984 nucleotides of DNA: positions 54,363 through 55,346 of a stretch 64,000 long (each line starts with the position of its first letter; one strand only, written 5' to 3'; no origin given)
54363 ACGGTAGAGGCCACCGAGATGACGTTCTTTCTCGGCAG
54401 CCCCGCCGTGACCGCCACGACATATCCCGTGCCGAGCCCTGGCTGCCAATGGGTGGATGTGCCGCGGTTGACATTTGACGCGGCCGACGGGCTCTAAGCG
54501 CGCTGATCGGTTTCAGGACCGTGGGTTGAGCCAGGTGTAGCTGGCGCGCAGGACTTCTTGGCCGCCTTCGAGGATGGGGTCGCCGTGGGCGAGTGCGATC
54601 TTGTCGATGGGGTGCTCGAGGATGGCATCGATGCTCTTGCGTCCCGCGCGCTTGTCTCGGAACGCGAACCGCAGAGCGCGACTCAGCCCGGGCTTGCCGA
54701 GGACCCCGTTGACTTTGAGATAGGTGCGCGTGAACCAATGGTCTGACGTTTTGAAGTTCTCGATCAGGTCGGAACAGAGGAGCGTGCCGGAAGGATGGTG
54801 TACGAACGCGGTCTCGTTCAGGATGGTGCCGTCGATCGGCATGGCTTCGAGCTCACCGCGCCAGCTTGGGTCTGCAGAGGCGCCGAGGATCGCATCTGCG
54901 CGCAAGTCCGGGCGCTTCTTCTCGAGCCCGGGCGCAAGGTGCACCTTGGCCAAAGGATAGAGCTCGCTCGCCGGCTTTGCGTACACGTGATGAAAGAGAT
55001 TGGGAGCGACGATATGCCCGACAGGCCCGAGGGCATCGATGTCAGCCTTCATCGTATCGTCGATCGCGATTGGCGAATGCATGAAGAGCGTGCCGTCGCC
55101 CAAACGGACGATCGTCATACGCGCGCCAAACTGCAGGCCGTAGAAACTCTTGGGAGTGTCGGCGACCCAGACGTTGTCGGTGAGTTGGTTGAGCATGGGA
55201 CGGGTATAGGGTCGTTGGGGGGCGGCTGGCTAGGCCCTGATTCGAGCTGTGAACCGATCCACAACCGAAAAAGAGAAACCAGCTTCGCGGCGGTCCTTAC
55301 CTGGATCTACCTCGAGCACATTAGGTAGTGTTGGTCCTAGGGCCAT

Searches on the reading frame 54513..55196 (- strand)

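Call 59: search_protein_families(library=pfam, proteins=[window:54513-55196:-], max_evalue=0.0001)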
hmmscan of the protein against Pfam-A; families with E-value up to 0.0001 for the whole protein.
window:54513-55196:- (227 aa): 1 family
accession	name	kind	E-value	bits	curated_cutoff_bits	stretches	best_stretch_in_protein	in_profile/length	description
PF14234.11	DUF4336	-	1.8e-13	50.8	28.5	1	7-147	2-164/321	Domain of unknown function (DUF4336)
